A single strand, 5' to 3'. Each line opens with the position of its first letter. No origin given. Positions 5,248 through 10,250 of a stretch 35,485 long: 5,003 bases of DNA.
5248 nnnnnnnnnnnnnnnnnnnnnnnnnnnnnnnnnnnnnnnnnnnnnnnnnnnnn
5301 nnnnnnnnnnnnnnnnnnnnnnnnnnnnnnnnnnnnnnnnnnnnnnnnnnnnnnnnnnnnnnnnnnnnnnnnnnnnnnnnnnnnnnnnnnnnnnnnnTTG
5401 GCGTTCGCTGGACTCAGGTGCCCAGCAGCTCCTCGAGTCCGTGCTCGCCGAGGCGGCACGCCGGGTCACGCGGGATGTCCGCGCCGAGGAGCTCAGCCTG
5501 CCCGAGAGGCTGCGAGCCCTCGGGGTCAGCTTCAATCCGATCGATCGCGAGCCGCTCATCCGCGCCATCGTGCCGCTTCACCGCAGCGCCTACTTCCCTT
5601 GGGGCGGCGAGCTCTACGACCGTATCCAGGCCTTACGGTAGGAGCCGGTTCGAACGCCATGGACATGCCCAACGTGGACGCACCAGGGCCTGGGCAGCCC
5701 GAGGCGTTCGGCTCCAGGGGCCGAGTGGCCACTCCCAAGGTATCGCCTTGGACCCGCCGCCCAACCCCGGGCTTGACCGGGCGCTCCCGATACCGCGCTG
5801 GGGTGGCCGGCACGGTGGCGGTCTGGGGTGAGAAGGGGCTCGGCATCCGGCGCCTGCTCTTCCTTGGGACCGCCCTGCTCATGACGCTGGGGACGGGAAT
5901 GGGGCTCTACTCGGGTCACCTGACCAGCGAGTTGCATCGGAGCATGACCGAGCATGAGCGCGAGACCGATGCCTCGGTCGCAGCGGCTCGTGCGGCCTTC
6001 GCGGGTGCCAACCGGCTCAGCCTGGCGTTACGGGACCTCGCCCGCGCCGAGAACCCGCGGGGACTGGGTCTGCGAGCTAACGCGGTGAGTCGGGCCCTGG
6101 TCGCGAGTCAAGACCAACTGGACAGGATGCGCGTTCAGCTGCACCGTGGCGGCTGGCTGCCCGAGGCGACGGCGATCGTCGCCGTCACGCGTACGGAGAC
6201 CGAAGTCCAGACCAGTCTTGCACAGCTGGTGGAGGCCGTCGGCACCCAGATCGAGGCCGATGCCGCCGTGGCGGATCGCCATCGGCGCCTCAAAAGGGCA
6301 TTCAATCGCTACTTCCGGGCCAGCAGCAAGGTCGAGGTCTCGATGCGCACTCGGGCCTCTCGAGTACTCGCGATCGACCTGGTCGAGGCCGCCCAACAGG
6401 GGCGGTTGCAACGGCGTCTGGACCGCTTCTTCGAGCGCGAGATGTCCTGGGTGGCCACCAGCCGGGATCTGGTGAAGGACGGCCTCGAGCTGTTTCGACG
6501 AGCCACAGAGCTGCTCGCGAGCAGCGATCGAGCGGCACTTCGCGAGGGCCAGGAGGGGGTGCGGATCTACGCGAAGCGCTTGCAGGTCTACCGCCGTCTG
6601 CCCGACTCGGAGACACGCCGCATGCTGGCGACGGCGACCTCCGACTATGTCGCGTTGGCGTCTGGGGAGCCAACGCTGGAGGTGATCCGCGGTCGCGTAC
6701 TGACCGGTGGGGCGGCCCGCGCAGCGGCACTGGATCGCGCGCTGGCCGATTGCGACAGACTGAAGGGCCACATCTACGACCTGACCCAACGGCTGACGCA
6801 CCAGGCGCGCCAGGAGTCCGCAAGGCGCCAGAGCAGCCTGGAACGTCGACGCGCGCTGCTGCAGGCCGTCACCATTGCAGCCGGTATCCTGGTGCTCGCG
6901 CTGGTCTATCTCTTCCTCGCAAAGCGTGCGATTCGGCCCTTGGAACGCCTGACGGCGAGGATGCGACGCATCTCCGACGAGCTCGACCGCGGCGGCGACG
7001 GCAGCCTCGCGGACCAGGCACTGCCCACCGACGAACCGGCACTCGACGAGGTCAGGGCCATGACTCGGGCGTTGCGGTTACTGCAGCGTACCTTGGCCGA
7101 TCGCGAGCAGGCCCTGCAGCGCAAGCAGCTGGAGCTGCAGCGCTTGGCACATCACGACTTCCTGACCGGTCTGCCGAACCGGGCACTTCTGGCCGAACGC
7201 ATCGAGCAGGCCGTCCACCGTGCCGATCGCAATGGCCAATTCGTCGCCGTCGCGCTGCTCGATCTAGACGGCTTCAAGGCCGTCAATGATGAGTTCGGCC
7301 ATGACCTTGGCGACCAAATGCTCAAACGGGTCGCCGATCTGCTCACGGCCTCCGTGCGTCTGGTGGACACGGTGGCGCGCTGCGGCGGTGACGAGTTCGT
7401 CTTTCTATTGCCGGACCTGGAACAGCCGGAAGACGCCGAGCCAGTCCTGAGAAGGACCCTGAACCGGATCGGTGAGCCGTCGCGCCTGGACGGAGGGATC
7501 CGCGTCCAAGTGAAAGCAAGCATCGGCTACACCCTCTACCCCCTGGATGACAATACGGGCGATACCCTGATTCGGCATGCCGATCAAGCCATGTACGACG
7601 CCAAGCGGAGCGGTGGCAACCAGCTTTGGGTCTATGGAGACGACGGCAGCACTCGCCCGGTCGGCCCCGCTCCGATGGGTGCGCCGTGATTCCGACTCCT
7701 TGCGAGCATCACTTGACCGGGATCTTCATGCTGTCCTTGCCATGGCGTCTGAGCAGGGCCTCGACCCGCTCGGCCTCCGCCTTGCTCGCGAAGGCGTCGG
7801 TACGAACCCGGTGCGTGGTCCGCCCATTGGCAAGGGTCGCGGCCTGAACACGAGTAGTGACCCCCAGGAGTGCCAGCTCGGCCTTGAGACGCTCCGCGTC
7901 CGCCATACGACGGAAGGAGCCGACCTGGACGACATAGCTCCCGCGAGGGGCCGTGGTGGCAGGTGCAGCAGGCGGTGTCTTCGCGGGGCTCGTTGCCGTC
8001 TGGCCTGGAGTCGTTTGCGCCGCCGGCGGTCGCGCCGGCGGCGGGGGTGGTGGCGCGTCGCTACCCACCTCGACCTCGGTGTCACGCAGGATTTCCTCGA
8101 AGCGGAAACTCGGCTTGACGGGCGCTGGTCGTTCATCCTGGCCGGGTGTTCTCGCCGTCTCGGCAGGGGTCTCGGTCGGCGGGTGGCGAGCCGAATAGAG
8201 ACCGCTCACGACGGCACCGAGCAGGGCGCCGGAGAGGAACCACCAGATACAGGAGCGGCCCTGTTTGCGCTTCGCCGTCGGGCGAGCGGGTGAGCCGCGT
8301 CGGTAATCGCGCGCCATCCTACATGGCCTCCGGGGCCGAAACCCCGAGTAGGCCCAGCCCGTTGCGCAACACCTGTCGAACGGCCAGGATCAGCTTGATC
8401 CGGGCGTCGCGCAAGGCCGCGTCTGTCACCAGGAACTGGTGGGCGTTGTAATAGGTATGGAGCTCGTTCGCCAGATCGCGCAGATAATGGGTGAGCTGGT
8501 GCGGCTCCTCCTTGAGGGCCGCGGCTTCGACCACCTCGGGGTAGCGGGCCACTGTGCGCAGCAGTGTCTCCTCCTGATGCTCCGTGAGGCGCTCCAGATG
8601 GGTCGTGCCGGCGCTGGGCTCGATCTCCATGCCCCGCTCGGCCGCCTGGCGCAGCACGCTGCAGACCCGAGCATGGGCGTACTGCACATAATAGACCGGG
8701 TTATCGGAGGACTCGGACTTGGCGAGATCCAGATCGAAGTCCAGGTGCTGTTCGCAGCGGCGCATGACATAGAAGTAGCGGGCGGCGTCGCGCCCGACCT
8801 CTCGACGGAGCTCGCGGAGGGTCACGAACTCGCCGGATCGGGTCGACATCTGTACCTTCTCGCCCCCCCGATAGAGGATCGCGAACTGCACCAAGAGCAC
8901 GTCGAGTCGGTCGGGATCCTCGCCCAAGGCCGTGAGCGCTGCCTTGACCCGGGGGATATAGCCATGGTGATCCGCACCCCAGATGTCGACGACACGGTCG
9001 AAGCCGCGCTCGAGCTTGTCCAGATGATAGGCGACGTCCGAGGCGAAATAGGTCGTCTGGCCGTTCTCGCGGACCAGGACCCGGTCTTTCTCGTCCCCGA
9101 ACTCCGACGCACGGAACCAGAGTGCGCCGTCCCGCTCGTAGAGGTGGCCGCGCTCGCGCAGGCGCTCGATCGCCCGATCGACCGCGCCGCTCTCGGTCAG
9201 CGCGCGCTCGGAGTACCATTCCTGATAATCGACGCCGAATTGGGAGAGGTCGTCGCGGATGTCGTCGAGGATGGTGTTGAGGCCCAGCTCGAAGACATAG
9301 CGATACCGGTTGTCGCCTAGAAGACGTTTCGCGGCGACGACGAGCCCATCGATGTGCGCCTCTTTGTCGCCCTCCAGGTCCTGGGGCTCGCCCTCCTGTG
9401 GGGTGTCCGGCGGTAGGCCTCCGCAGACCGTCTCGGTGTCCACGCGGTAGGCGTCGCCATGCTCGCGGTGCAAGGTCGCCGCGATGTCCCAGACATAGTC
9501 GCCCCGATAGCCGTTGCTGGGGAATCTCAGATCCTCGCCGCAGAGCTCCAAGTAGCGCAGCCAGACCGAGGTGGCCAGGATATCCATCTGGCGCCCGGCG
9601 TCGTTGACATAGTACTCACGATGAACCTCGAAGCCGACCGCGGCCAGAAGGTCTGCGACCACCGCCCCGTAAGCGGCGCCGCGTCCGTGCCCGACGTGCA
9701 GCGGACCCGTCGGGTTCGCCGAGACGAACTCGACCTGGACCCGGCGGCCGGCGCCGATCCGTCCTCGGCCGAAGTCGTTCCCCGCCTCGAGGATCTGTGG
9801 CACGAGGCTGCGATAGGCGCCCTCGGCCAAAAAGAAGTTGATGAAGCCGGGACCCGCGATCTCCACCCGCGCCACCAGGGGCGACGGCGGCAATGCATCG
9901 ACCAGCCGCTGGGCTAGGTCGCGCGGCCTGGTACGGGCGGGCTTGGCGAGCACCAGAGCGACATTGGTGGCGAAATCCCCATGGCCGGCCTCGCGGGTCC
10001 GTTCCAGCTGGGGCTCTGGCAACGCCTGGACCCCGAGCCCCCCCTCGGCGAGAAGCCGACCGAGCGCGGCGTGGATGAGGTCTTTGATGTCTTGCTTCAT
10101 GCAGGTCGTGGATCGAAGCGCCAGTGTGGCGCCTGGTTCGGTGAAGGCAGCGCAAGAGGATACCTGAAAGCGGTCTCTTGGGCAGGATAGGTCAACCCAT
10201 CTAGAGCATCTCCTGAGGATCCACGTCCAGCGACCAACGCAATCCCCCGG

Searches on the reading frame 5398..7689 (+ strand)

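Call 45: search_protein_families(library=pfam, proteins=[window:5398-7689:+], max_evalue=0.0001)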
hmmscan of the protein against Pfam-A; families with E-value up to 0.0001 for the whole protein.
window:5398-7689:+ (763 aa): 1 family
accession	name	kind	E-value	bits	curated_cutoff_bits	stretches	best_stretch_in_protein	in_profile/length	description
PF00990.26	GGDEF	-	6e-46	156.6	23.8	1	584-742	1-161/161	Diguanylate cyclase, GGDEF domain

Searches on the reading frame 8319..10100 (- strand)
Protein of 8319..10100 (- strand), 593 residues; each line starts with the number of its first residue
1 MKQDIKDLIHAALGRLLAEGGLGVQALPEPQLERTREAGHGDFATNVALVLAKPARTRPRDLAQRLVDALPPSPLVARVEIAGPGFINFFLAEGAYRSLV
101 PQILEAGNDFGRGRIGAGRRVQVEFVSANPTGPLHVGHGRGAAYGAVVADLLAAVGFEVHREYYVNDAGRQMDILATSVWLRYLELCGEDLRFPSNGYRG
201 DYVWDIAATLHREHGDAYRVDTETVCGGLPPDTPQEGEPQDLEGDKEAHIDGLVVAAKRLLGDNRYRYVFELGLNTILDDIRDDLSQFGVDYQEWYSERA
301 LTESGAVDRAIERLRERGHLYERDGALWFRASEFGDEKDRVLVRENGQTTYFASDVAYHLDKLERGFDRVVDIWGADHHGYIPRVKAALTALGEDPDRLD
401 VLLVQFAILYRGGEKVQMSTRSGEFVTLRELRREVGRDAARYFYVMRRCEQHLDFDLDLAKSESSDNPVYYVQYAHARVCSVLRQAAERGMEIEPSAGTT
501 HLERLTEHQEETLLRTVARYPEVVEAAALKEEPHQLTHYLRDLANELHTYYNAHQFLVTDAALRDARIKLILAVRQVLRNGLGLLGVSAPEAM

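Call 45: search_protein_families(library=pfam, proteins=[window:8319-10100:-], max_evalue=0.0001)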
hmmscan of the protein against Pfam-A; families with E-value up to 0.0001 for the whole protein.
window:8319-10100:- (593 aa): 3 families
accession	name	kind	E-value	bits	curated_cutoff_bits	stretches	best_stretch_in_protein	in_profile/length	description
PF05746.21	DALR_1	-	1.5e-34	119.1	22.3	1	472-593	1-117/117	DALR anticodon binding domain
PF03485.21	Arg_tRNA_synt_N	-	3.9e-24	85.5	21.5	1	4-91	2-85/85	Arginyl tRNA synthetase N terminal domain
PF00750.26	tRNA-synt_1d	-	2.2e-22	79.9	23.3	2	307-435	170-298/349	tRNA synthetases class I (R), catalytic domain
